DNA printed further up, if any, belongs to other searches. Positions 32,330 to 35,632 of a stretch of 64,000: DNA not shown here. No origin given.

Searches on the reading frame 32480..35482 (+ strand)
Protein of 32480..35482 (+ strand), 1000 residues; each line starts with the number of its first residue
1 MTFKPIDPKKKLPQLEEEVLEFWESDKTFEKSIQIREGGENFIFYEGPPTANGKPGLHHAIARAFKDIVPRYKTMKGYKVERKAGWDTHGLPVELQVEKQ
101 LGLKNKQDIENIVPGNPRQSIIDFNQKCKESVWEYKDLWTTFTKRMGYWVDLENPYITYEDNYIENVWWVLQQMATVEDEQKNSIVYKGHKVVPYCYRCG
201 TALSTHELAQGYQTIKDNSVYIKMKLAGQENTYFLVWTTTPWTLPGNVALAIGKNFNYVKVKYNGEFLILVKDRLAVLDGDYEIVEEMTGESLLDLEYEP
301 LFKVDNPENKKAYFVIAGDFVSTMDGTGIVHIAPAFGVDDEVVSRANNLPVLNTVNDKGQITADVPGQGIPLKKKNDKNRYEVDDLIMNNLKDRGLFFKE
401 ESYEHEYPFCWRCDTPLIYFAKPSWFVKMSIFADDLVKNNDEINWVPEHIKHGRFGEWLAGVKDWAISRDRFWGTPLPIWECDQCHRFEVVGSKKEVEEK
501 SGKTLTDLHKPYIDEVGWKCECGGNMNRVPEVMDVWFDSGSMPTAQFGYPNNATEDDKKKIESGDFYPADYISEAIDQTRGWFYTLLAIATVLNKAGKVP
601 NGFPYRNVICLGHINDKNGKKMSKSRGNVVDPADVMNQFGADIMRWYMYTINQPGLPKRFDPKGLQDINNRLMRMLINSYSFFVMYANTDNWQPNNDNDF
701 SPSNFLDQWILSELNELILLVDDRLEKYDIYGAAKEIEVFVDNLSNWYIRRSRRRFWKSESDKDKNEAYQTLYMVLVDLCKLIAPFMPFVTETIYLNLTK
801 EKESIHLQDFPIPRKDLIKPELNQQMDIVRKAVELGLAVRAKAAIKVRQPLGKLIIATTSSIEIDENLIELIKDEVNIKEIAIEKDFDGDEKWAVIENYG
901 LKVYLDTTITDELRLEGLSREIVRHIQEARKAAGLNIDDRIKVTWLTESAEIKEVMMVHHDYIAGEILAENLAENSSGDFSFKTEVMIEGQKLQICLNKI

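Call 69: search_protein_families(library=ncbifam, proteins=[window:32480-35482:+], max_evalue=0.01)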
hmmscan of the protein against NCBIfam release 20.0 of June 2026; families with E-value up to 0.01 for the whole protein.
window:32480-35482:+ (1000 aa): 17 families
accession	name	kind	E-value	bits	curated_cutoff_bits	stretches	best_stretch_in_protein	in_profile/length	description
TIGR00392.1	ileS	equivalog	4.3e-282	938.3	621.4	1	9-862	5-855/861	isoleucine--tRNA ligase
NF000257.1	MupA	exception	8.7e-258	858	1900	2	10-885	3-848/1024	mupirocin-resistant isoleucine--tRNA ligase MupA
NF000258.1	MupB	exception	2.3e-248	826.9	1900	2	16-899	9-864/1033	mupirocin-resistant isoleucine--tRNA ligase MupB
TIGR00422.1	valS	equivalog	3.5e-125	419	612.1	2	304-923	245-828/863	valine--tRNA ligase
NF009687.0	PRK13208.1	equivalog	2.9e-121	406.1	738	2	304-886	244-791/801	valine--tRNA ligase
NF004349.1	PRK05729.1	equivalog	8.6e-111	371.6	704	2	303-932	238-821/860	valine--tRNA ligase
NF040702.1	ileS_w_GNAT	exception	1.6e-92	310.8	1999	2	311-832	491-993/1100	isoleucine--tRNA ligase, N-acetyltransferase domain-containing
NF000540.1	alt_ValS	exception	4.5e-65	220.1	900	2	310-859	266-803/827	valine--tRNA ligase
NF011492.0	PRK14900.1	equivalog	1.3e-58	198.7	1783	2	309-859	259-772/1044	valine--tRNA ligase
NF008957.0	PRK12300.1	subfamily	1.9e-54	185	677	2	12-340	6-321/946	leucine--tRNA ligase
TIGR00395.1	leuS_arch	equivalog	1.3e-49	169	648.5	2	15-341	3-316/938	leucine--tRNA ligase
TIGR00398.1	metG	equivalog_domain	4.8e-30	104.8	336.35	3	606-807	313-510/530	methionine--tRNA ligase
TIGR00396.1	leuS_bact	equivalog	1.2e-28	99.7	548.4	3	619-848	603-800/843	leucine--tRNA ligase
NF001100.0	PRK00133.1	equivalog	1.2e-21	76.9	587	2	407-807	172-511/676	methionine--tRNA ligase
NF008900.0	PRK12267.1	equivalog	1e-18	67.2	598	1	604-803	283-481/648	methionine--tRNA ligase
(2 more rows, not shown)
